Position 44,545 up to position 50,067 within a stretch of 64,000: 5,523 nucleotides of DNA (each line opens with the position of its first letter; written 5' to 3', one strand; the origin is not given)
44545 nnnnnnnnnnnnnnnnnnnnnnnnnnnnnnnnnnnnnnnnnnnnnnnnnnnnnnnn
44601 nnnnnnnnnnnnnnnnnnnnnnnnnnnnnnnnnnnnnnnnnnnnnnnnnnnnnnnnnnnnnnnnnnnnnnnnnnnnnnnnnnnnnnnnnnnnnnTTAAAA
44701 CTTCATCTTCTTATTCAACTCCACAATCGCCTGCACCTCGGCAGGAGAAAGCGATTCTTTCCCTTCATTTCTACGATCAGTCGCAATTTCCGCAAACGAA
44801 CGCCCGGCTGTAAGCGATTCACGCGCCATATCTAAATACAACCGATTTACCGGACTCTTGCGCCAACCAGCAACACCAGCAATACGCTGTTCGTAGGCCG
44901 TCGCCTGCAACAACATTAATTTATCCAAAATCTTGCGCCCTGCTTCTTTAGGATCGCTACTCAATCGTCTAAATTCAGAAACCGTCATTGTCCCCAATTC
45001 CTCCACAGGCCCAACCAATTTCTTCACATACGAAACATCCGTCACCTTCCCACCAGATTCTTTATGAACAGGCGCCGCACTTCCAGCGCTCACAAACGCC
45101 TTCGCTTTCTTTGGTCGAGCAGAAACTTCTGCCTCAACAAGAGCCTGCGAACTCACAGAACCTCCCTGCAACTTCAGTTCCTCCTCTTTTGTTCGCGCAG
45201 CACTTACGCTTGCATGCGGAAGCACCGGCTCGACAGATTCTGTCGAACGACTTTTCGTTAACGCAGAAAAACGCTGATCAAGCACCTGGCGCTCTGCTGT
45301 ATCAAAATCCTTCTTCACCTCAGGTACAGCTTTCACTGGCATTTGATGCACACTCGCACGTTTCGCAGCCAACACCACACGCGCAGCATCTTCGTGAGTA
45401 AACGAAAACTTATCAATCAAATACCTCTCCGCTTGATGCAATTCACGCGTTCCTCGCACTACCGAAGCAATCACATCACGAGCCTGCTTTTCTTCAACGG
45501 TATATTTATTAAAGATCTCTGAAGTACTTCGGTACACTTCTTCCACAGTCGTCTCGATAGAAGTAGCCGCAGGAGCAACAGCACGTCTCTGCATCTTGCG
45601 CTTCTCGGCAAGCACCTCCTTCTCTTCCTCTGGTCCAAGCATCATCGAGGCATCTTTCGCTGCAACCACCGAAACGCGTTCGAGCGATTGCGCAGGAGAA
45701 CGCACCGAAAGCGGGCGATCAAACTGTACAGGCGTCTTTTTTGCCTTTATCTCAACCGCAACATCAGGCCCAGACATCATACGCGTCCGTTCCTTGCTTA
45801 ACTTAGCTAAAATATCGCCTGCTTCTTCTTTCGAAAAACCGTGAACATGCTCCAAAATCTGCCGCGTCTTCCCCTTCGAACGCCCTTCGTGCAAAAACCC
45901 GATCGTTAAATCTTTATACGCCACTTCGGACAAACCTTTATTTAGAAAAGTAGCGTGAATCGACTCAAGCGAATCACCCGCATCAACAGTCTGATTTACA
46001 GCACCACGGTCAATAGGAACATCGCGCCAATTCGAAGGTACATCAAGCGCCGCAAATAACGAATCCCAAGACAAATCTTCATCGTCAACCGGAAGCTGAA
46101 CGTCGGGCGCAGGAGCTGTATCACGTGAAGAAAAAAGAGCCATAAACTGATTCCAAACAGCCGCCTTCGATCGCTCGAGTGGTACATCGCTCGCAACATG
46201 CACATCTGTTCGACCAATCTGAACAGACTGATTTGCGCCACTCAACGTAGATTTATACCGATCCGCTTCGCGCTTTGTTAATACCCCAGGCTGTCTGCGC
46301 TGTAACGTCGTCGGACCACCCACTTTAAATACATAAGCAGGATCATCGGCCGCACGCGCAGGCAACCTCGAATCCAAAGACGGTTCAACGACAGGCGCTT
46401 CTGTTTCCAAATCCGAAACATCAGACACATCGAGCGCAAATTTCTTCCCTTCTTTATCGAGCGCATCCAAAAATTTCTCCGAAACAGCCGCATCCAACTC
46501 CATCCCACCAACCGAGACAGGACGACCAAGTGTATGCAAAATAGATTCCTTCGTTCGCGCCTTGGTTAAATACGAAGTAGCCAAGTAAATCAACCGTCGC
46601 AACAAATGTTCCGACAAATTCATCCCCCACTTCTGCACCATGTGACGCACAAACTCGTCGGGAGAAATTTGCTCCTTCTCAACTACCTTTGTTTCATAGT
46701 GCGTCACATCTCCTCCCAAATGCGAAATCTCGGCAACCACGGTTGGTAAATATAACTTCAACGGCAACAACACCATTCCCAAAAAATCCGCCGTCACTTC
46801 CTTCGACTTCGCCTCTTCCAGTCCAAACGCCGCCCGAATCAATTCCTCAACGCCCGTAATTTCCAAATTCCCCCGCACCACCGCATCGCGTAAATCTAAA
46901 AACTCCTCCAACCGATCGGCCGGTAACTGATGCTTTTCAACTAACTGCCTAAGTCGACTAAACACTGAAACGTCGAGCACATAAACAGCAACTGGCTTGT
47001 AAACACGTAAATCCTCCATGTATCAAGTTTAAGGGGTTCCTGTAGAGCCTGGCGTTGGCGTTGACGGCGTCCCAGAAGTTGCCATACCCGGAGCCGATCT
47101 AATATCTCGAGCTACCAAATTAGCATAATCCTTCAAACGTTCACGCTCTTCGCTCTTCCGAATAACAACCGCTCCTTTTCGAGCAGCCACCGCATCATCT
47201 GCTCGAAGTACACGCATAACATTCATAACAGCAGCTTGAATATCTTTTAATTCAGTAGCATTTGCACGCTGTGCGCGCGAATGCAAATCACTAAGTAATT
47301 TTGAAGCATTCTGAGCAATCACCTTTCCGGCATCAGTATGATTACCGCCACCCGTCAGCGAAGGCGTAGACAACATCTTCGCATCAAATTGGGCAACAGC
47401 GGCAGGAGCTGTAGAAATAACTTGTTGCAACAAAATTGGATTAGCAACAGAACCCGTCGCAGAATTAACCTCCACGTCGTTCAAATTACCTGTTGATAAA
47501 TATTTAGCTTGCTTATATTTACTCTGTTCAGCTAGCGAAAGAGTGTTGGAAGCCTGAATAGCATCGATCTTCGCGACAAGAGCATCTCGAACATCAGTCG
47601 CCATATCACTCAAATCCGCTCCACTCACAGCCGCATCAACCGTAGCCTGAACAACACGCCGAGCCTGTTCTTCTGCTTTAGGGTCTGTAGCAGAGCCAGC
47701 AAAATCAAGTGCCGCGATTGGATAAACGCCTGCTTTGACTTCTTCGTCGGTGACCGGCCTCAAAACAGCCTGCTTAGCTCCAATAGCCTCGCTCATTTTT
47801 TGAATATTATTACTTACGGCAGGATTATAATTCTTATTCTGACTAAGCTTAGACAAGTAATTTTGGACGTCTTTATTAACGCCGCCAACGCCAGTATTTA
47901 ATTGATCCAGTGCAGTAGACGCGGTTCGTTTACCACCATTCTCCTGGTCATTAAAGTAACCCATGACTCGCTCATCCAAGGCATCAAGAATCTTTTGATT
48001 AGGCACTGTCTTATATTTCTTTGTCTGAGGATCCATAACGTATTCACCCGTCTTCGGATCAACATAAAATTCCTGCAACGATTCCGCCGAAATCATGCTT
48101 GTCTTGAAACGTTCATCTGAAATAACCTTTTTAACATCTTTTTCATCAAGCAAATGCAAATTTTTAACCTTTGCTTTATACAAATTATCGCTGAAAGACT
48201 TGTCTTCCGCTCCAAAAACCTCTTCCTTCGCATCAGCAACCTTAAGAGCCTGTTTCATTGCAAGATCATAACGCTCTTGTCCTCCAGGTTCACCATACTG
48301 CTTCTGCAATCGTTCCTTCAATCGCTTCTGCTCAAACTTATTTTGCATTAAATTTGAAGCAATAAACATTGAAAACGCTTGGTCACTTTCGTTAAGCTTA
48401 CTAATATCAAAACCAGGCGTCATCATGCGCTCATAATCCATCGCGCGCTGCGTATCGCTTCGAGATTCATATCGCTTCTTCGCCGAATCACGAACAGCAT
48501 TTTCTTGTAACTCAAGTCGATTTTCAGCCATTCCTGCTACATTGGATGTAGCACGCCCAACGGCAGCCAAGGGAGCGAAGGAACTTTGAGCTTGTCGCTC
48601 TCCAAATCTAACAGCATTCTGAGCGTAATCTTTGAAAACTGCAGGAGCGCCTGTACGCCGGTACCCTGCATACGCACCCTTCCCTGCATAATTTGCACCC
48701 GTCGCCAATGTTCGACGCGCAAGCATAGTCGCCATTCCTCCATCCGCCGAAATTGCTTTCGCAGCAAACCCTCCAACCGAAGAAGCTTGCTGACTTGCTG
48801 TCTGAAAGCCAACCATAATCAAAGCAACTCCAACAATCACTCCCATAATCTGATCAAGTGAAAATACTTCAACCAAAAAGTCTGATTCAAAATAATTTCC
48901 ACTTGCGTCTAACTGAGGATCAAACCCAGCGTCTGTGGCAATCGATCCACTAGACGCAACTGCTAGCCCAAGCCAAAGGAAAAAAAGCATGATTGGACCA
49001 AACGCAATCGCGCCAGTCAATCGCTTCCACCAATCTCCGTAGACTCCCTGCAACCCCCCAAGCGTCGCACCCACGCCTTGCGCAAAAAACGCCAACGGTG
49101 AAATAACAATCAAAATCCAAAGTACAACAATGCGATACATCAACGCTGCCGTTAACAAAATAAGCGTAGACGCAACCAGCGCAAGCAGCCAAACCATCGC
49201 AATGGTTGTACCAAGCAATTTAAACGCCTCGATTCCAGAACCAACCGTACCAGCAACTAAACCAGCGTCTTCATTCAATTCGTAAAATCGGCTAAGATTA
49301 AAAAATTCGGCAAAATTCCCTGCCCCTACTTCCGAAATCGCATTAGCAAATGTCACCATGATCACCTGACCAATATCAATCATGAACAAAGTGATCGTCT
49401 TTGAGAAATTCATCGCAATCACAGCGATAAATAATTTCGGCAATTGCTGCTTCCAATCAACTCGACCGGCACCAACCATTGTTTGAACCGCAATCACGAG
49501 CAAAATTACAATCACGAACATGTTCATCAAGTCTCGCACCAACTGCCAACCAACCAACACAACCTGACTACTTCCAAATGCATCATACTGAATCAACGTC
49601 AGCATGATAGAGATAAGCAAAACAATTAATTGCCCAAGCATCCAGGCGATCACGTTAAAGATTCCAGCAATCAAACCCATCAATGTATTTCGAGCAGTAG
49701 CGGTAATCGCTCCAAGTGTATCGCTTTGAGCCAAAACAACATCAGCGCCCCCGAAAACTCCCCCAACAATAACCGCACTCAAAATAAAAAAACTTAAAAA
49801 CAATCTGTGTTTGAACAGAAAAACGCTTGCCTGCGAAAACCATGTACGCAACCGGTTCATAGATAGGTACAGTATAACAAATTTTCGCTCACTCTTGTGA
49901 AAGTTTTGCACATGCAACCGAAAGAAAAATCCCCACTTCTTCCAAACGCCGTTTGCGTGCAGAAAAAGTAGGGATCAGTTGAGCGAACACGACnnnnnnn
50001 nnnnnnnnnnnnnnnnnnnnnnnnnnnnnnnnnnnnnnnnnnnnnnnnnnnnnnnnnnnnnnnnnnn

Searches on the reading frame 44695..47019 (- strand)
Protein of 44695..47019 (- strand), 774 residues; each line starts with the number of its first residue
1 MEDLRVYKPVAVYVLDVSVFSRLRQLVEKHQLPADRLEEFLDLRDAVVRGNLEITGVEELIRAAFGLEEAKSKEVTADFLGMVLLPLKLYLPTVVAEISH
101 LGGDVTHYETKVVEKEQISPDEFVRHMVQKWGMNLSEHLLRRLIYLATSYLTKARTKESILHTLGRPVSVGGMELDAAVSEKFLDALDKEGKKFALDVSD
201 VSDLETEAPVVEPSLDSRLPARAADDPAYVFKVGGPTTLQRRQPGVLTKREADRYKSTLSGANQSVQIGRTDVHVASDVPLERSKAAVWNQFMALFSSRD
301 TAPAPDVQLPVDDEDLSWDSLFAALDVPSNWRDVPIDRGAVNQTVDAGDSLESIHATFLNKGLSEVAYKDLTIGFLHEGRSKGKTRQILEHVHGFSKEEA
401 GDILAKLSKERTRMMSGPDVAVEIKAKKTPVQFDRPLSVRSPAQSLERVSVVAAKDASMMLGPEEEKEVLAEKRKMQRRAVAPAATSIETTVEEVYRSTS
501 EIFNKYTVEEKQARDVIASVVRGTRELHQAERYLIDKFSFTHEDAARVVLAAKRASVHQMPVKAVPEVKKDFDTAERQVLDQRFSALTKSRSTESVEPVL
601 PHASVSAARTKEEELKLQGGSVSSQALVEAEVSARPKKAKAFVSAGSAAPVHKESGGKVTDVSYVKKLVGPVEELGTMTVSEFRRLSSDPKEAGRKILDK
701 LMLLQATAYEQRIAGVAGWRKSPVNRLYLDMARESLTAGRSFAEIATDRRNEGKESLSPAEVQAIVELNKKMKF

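Call 6: search_protein_families(library=pfam, proteins=[window:44695-47019:-], max_evalue=0.01)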
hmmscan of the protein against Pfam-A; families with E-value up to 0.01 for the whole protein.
window:44695-47019:- (774 aa): 0 families

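Call 75: search_protein_families(library=ncbifam, proteins=[window:44695-47019:-], max_evalue=0.001)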
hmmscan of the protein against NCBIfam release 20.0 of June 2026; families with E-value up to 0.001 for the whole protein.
window:44695-47019:- (774 aa): 0 families

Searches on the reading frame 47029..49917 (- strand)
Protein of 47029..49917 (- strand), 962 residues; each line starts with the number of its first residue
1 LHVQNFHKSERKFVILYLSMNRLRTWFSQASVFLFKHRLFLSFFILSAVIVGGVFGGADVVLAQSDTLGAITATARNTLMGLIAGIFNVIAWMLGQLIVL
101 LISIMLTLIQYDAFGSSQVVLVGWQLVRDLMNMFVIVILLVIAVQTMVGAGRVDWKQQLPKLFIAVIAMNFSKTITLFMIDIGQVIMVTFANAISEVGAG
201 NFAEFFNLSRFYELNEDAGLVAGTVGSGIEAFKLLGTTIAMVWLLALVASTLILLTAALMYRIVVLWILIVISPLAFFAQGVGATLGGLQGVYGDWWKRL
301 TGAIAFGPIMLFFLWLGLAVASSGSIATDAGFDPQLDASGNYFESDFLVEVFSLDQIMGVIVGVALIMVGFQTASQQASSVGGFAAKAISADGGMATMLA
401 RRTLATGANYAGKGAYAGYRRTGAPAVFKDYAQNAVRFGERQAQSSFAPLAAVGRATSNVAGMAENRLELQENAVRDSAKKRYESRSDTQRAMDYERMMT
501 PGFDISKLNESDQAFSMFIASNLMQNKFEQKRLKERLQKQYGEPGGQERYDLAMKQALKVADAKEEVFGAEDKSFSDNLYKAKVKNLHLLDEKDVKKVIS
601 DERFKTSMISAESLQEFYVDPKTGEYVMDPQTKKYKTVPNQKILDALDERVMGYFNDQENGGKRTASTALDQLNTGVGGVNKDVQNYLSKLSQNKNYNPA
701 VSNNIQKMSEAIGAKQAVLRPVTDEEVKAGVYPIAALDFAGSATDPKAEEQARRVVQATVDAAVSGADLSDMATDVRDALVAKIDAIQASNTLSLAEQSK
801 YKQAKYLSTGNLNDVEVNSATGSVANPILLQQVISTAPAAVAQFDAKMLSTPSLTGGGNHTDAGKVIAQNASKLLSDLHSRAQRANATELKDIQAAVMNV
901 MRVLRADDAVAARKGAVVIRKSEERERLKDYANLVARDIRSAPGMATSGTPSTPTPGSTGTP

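Call 6: search_protein_families(library=pfam, proteins=[window:47029-49917:-], max_evalue=0.01)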
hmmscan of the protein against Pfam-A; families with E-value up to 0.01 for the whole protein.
window:47029-49917:- (962 aa): 0 families

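Call 75: search_protein_families(library=ncbifam, proteins=[window:47029-49917:-], max_evalue=0.001)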
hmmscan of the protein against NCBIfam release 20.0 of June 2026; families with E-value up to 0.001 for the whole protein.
window:47029-49917:- (962 aa): 0 families
